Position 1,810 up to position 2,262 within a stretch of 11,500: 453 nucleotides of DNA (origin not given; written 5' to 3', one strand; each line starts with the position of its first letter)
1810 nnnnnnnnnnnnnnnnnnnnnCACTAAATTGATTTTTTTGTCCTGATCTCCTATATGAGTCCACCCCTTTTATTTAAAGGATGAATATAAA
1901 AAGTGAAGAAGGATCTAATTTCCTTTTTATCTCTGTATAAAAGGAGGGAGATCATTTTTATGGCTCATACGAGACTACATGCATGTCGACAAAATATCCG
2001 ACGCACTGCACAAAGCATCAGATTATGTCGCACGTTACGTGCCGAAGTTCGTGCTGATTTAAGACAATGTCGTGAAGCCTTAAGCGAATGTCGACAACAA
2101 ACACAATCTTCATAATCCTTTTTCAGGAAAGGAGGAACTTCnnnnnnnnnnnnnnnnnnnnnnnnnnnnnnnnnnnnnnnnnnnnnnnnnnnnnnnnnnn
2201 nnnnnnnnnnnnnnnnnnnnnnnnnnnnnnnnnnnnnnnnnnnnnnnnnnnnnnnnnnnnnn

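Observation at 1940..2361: Tandem paralogous Arg/Cys-rich heptad mini-proteins with an identical cysteine ladder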

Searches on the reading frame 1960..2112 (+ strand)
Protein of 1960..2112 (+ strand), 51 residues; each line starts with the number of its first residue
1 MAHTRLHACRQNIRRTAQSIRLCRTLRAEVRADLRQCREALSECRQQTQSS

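Call 4: search_protein_families(library=pfam, proteins=[window:1960-2112:+], max_evalue=1)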
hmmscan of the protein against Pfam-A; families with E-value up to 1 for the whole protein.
seq(51 aa): 0 families

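Call 5: search_protein_families(library=ncbifam, proteins=[window:1960-2112:+], max_evalue=1)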
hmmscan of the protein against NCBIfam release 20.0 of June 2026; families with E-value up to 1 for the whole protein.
seq(51 aa): 0 families

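Call 8: find_homologous_proteins(query=window:1960-2112:+, max_evalue=10)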
Query seq(51 aa) (51 aa): 1 proteins with E <= 10 among 1 candidates.
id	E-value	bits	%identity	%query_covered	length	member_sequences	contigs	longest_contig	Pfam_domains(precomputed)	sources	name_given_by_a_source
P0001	9.5e-19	83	91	92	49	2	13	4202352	-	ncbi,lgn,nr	ncbi:hypothetical protein P4637_12610 [Halalkalibacterium halodurans]|nr:hypothetical protein [Halal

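Call 10: find_encoding_contigs(protein=P0001, flank=6000, max_places=10)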
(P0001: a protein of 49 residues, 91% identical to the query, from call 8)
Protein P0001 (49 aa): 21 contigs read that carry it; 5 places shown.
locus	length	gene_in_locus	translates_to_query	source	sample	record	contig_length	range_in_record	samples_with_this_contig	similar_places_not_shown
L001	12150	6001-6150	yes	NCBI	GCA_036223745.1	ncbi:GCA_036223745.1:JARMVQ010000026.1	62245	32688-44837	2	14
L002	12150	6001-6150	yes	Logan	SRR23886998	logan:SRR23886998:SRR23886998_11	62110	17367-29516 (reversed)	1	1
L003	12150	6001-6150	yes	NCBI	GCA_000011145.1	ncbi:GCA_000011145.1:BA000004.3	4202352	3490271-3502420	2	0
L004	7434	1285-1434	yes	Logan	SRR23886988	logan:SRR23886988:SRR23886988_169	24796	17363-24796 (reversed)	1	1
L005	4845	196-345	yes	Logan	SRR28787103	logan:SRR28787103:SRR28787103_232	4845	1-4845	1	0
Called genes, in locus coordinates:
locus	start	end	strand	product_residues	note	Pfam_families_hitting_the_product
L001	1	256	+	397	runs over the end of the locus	PF20706:GT4-conflict (faint), PF13439:Glyco_transf_4, PF13579:Glyco_trans_4_4, PF00534:Glycos_transf_1, PF13692:Glyco_trans_1_4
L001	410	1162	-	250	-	PF00685:Sulfotransfer_1, PF13469:Sulfotransfer_3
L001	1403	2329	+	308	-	PF01073:3Beta_HSD, PF01370:Epimerase, PF02719:Polysacc_synt_2, PF04321:RmlD_sub_bind, PF16363:GDP_Man_Dehyd, PF07993:NAD_binding_4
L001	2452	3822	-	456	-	PF13439:Glyco_transf_4, PF13579:Glyco_trans_4_4, PF20706:GT4-conflict, PF00534:Glycos_transf_1, PF13692:Glyco_trans_1_4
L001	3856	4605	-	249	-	PF00685:Sulfotransfer_1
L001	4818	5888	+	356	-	PF20706:GT4-conflict (weak), PF00534:Glycos_transf_1, PF13692:Glyco_trans_1_4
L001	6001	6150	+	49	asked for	-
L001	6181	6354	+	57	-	-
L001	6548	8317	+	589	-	PF03600:CitMHS, PF02080:TrkA_C, PF00939:Na_sulph_symp, PF03600:CitMHS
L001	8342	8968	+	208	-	PF01583:APS_kinase, PF13671:AAA_33 (weak), PF13238:AAA_18 (weak)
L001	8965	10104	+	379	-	PF14306:PUA_2, PF01747:ATP-sulfurylase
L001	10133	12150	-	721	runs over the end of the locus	PF01751:Toprim (faint), PF01131:Topoisom_bac, PF13342:Toprim_Crpt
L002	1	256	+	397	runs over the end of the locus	PF20706:GT4-conflict (faint), PF13439:Glyco_transf_4, PF13579:Glyco_trans_4_4, PF00534:Glycos_transf_1, PF13692:Glyco_trans_1_4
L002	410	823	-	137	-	PF00685:Sulfotransfer_1 (weak)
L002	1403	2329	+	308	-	PF01073:3Beta_HSD, PF01370:Epimerase, PF02719:Polysacc_synt_2, PF04321:RmlD_sub_bind, PF16363:GDP_Man_Dehyd, PF07993:NAD_binding_4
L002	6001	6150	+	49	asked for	-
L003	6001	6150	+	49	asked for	-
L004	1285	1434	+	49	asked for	-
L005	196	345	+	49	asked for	-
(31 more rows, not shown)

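Call 65: list_cluster_members(proteins=[P0001, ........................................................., window:1960-2112:+, window:2142-2312:+, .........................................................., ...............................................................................])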
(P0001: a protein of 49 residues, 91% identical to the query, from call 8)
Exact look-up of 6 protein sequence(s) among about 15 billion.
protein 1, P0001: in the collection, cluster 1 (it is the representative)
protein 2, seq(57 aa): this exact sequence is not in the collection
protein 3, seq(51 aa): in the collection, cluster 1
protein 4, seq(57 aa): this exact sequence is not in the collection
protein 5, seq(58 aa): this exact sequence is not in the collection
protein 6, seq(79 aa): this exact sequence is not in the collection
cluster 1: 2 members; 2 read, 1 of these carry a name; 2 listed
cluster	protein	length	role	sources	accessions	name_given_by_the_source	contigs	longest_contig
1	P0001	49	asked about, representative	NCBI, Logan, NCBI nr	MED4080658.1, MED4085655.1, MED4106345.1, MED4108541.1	hypothetical protein P4637_12610 [Halalkalibacterium halodurans] | hypothetical protein [Halalkalibacterium halodurans]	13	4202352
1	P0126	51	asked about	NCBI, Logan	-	-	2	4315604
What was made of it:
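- Tried and rejected: B-type sequences are simply not in that collection (call 65).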

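Call 66: predict_structure(protein=window:1960-2112:+)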
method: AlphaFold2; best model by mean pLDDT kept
length: 51 residues; sequences in the alignment: 1
mean_pLDDT: 95.6   pTM: 0.65
mean pLDDT of the five models: 95.6, 95.3, 95.2, 94.9, 94.6
residues with pLDDT >= 90: 46; 70-90: 4; 50-70: 1; < 50: 0
segments of 3 or more residues with pLDDT < 50: none
pLDDT, mean of each block of 10 residues (from residue 1): 88 98 99 99 96 75
secondary structure, 60 per line:
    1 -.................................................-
elements in order: H2-50

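Call 77: search_protein_families(library=padloc, proteins=[window:1960-2112:+], max_evalue=0.01)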
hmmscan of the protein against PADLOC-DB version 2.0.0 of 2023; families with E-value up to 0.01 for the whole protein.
seq(51 aa): 0 families
